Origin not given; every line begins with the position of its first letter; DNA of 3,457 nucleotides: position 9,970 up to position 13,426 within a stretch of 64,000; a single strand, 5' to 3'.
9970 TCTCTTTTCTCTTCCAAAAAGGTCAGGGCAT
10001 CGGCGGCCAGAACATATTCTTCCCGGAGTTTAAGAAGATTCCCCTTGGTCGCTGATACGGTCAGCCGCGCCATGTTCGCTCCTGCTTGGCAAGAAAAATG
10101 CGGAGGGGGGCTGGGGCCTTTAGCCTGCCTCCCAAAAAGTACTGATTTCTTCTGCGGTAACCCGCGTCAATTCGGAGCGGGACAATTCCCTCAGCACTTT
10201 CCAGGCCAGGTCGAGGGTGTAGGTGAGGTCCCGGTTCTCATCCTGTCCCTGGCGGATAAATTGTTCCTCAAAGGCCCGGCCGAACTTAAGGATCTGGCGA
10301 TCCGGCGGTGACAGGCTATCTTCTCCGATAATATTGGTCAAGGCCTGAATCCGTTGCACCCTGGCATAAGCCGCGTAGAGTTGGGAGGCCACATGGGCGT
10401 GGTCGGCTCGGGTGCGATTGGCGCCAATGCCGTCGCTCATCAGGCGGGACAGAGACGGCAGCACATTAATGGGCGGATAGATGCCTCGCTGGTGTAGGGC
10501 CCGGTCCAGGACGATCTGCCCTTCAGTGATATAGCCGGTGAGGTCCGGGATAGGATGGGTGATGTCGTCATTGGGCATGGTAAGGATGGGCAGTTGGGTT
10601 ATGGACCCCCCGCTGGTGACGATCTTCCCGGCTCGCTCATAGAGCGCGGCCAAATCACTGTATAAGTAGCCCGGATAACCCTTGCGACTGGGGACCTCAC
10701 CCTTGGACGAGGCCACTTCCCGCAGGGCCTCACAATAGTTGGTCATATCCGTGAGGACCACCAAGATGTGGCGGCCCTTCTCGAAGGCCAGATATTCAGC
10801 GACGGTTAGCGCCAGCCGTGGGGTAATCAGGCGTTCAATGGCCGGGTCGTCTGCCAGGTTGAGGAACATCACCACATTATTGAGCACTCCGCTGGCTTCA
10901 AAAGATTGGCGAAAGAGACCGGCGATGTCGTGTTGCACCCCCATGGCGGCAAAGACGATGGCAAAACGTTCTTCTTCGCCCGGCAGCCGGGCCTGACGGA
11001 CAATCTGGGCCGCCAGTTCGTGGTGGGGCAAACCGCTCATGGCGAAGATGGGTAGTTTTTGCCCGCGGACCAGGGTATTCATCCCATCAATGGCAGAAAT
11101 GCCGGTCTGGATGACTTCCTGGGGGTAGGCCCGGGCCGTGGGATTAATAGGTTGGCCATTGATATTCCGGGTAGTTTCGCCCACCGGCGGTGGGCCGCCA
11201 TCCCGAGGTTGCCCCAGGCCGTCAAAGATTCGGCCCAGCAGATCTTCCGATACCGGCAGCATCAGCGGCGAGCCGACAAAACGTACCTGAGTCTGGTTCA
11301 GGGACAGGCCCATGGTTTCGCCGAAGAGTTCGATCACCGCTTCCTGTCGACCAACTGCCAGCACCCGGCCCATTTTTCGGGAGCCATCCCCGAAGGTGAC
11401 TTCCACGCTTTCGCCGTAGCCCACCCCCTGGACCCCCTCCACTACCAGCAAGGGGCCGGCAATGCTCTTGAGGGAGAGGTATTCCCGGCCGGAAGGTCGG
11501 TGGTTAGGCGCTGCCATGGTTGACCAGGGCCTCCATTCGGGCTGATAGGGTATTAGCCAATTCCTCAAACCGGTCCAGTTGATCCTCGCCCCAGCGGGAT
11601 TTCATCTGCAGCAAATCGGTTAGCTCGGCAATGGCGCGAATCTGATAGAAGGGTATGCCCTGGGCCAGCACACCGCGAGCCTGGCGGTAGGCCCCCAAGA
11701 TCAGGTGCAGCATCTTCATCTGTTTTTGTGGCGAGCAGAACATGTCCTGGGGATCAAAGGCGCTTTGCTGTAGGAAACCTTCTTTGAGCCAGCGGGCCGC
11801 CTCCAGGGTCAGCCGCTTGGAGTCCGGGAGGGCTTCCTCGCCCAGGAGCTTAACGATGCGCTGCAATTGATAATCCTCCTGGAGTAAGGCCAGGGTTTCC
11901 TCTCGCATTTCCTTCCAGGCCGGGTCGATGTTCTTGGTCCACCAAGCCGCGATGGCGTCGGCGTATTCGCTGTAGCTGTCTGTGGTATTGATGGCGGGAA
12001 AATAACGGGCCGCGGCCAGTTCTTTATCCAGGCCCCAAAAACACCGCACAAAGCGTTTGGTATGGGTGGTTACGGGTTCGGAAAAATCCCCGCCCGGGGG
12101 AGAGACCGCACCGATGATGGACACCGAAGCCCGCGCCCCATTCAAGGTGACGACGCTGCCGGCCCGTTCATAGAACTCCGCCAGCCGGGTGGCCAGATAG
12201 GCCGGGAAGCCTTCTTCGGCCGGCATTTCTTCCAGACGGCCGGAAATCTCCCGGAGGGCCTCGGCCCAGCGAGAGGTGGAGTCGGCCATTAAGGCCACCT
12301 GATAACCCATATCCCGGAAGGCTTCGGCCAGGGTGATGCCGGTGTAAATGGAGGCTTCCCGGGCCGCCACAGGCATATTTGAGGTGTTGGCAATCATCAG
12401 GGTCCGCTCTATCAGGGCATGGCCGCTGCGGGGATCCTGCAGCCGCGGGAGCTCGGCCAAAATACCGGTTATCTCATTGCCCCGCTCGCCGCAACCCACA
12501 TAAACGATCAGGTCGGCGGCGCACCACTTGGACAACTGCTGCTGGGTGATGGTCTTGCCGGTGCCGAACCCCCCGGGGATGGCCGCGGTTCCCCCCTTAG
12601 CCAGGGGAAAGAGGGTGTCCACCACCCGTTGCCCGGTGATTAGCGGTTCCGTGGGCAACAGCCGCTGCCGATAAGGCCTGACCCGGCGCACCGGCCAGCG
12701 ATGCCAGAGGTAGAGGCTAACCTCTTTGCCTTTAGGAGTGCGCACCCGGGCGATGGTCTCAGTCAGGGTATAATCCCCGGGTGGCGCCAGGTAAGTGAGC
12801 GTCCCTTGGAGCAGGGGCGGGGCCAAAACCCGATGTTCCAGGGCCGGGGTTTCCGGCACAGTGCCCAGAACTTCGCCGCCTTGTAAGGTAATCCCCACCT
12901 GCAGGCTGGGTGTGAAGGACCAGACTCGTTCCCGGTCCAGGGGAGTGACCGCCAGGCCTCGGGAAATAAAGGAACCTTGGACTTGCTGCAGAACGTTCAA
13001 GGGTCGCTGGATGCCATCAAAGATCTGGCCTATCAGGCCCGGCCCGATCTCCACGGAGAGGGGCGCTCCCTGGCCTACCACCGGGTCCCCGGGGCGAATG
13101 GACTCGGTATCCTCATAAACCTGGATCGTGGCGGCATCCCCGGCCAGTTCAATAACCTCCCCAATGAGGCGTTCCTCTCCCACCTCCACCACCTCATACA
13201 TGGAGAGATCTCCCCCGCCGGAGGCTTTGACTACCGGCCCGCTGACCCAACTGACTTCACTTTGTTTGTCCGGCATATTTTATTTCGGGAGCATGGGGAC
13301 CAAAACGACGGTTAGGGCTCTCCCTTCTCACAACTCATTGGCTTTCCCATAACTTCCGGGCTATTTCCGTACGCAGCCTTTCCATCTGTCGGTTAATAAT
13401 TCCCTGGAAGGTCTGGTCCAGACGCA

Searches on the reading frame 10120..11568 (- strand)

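Call 9: search_protein_families(library=pfam, proteins=[window:10120-11568:-], max_evalue=0.0001)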
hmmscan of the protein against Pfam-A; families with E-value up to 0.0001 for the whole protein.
window:10120-11568:- (482 aa): 3 families
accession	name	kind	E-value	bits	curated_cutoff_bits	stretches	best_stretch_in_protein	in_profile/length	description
PF00006.31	ATP-synt_ab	-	8.3e-78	261.3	29.5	1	156-374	1-213/213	ATP synthase alpha/beta family, nucleotide-binding domain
PF22919.1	ATP-synt_VA_C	-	1.3e-28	99.4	24.7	1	379-478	1-100/101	C-terminal domain of V and A type ATP synthase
PF02874.29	ATP-synt_ab_N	-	1.4e-06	29.1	20.9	1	35-99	3-69/69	ATP synthase alpha/beta family, beta-barrel domain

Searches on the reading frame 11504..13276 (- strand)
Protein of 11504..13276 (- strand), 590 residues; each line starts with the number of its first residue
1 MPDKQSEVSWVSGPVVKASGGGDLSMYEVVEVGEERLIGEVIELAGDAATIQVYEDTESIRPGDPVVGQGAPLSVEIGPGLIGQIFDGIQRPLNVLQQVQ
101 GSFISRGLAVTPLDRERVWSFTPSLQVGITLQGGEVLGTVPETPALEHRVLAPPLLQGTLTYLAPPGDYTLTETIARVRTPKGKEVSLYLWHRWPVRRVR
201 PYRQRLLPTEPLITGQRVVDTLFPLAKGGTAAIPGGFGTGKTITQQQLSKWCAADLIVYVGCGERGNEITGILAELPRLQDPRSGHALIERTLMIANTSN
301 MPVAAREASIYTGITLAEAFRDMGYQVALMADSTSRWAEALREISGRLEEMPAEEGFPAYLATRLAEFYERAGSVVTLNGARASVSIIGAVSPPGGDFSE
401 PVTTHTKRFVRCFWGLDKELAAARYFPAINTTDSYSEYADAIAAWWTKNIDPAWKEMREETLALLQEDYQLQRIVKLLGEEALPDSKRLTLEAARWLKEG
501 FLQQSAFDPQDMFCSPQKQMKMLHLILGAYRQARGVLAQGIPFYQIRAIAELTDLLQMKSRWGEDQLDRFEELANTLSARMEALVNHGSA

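Call 9: search_protein_families(library=pfam, proteins=[window:11504-13276:-], max_evalue=0.0001)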
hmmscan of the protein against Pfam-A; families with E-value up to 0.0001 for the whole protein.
window:11504-13276:- (590 aa): 4 families
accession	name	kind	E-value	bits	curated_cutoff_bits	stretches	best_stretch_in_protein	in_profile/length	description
PF00006.31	ATP-synt_ab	-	2.1e-68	230.6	29.5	1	215-436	1-213/213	ATP synthase alpha/beta family, nucleotide-binding domain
PF16886.11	ATP-synt_ab_Xtn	-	3.5e-27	94.4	25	1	110-197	1-88/88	ATPsynthase alpha/beta subunit barrel-sandwich domain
PF22919.1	ATP-synt_VA_C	-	4e-21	75.4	24.7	1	444-532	2-87/101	C-terminal domain of V and A type ATP synthase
PF02874.29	ATP-synt_ab_N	-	1.9e-13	51.2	20.9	1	9-67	2-66/69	ATP synthase alpha/beta family, beta-barrel domain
